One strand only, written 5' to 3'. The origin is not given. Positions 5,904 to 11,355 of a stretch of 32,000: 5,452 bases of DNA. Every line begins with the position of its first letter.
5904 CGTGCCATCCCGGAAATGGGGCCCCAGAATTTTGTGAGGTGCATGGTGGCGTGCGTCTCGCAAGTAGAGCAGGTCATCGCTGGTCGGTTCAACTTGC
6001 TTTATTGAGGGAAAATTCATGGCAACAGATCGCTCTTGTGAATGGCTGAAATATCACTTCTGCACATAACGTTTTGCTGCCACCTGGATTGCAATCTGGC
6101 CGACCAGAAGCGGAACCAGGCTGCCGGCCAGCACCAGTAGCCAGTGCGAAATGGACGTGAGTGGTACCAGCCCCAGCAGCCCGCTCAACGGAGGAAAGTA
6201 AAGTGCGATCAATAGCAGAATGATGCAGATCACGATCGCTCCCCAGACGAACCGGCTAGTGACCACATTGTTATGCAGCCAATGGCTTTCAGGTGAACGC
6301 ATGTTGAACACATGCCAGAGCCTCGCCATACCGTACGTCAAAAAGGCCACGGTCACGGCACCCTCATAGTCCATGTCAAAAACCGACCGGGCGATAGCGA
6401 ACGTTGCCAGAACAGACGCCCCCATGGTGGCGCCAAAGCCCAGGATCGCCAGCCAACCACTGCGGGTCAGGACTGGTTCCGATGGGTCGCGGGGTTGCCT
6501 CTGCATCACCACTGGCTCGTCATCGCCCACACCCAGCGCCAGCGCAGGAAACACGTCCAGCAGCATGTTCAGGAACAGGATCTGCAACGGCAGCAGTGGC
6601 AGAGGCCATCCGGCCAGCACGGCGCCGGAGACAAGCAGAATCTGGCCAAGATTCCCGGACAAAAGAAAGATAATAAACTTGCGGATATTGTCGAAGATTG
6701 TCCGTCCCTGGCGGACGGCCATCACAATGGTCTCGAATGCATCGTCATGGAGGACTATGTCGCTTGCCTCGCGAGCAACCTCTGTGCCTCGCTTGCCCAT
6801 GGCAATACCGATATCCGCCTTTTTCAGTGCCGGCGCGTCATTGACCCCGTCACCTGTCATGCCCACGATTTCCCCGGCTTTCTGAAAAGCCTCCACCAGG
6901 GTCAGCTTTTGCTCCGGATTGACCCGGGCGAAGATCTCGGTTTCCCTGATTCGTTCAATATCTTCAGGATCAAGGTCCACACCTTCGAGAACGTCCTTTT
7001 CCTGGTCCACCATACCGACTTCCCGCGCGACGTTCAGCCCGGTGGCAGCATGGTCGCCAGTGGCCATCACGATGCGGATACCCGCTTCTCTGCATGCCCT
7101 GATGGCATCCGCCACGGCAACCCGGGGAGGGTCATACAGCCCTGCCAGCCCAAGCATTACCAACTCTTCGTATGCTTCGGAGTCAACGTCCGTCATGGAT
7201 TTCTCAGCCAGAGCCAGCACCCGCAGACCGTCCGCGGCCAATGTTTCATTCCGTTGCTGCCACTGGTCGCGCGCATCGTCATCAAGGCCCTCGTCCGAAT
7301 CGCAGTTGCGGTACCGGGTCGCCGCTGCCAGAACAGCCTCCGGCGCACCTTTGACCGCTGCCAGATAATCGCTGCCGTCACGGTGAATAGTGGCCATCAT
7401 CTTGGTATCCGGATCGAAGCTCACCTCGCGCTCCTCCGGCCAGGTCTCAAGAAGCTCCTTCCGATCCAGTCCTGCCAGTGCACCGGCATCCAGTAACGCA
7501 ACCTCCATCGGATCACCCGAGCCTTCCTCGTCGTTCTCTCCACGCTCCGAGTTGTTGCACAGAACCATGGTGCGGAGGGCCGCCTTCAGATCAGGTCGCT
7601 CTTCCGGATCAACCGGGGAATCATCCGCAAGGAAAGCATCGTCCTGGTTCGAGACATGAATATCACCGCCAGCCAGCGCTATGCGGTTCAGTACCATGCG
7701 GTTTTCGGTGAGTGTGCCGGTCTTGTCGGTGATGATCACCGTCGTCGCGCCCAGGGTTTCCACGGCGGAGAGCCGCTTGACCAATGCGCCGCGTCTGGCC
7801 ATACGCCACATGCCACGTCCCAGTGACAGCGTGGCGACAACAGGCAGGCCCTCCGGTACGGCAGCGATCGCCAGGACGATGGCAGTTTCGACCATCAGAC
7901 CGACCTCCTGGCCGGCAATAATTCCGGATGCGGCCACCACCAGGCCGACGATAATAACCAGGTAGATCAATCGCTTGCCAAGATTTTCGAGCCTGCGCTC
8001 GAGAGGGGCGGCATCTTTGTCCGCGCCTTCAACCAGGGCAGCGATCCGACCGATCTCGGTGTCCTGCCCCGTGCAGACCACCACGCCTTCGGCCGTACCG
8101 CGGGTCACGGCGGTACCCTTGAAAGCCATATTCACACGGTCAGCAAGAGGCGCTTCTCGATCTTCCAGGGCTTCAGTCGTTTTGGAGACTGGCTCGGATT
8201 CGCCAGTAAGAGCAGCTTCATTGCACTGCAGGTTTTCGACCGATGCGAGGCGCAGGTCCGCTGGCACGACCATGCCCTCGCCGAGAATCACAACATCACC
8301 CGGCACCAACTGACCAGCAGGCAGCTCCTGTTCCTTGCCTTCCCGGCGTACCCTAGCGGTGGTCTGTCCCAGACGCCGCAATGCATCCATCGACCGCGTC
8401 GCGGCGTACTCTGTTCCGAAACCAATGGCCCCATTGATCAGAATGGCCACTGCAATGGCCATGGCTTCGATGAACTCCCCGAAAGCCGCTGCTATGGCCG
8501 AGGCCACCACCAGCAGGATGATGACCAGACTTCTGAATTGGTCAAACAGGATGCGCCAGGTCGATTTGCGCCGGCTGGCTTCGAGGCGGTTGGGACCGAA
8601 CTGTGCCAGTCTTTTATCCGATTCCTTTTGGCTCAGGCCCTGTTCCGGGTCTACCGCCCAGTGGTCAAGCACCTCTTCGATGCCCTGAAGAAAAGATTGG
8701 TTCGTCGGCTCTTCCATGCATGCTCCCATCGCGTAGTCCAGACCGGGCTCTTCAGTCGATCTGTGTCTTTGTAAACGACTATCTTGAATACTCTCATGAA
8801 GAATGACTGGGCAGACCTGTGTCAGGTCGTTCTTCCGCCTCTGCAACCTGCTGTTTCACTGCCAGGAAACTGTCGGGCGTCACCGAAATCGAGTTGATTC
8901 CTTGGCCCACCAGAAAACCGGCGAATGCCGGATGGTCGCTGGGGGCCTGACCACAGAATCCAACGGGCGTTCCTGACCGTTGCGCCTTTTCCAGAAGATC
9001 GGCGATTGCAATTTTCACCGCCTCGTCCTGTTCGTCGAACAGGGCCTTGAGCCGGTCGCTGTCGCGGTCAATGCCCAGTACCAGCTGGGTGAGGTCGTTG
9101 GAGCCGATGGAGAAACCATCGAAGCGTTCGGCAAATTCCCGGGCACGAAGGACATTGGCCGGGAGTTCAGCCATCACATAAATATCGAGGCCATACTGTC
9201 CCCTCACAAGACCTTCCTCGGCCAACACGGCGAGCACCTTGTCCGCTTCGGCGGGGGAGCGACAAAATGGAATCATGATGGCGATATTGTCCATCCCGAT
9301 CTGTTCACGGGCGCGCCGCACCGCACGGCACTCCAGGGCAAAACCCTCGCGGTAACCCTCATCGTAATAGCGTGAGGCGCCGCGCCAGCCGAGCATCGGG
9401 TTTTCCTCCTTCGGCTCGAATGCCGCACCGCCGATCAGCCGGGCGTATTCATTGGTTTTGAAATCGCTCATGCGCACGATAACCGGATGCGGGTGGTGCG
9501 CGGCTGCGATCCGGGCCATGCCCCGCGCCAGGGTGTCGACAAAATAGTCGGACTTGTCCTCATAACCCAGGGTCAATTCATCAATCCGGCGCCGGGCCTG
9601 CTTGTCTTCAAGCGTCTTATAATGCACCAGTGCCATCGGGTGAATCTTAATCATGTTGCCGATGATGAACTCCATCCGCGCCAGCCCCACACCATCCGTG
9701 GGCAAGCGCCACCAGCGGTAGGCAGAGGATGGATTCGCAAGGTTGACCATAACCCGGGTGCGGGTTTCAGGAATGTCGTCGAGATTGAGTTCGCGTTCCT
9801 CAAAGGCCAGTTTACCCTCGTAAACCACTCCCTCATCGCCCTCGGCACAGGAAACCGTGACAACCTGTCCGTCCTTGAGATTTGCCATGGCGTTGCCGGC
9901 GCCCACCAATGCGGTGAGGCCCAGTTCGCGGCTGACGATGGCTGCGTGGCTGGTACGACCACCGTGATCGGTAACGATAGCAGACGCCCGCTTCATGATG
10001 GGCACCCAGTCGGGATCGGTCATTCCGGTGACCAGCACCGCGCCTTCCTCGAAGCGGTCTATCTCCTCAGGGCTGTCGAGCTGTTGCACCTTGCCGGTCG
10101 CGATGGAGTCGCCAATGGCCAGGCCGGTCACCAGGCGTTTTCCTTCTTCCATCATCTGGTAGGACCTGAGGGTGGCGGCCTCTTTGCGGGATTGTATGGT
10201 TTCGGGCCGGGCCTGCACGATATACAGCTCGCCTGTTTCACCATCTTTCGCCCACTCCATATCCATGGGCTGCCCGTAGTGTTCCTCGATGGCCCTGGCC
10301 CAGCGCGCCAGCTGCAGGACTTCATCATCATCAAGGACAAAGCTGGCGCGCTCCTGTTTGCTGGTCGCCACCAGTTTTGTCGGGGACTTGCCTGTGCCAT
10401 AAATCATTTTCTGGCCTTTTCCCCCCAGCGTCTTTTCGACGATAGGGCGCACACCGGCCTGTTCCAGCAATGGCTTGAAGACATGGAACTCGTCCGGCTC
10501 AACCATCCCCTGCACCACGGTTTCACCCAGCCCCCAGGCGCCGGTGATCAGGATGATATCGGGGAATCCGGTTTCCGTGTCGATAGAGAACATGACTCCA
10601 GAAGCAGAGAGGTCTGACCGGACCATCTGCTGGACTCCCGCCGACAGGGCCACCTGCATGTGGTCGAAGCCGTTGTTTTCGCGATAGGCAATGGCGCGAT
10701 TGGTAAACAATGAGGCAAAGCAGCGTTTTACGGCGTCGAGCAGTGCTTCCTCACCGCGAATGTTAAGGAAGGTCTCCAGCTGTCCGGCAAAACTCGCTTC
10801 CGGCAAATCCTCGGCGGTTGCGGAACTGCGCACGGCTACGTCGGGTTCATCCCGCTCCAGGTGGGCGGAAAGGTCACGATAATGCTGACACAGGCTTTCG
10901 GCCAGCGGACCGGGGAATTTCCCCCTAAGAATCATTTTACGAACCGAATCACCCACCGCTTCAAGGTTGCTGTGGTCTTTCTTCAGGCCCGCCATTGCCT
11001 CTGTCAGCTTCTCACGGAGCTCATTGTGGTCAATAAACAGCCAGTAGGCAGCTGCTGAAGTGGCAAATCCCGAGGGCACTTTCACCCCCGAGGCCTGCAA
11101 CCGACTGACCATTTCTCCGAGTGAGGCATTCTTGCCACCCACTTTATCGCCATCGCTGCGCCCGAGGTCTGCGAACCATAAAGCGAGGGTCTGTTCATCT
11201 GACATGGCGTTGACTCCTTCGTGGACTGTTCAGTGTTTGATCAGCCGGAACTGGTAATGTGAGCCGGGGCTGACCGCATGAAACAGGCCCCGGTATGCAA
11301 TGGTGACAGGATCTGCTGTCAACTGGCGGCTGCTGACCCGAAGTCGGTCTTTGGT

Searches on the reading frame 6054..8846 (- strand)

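Call 18: search_protein_families(library=pfam, proteins=[window:6054-8846:-], max_evalue=0.00001)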
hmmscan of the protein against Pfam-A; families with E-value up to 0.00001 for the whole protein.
window:6054-8846:- (930 aa): 5 families
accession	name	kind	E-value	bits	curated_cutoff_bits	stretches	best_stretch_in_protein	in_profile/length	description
PF00122.25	E1-E2_ATPase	-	1.3e-49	168.7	28.1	1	159-352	2-181/181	E1-E2 ATPase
PF00689.26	Cation_ATPase_C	-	9.1e-42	143.2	27.3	1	748-918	1-171/175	Cation transporting ATPase, C-terminus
PF00690.31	Cation_ATPase_N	-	2e-19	69.4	20.4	1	54-118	4-68/69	Cation transporter/ATPase, N-terminus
PF13246.12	Cation_ATPase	-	4.5e-16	59.1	21.7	1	429-511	2-90/91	Cation transport ATPase (P-type)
PF00702.32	Hydrolase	-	1.4e-14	55.3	26.4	1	370-678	3-191/191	haloacid dehalogenase-like hydrolase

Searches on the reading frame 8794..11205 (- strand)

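Call 18: search_protein_families(library=pfam, proteins=[window:8794-11205:-], max_evalue=0.00001)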
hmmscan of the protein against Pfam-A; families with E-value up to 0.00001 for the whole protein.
window:8794-11205:- (803 aa): 3 families
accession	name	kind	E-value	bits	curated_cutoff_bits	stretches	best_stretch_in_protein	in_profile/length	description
PF01326.24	PPDK_N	-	9.9e-118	393.6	27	1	21-349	3-323/328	Pyruvate phosphate dikinase, AMP/ATP-binding domain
PF02896.24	PEP-utilizers_C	-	3.9e-59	200.7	22.8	1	480-790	17-291/293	PEP-utilising enzyme, PEP-binding domain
PF00391.29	PEP-utilizers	-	1.5e-25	89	23.1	1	385-456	1-72/72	PEP-utilising enzyme, mobile domain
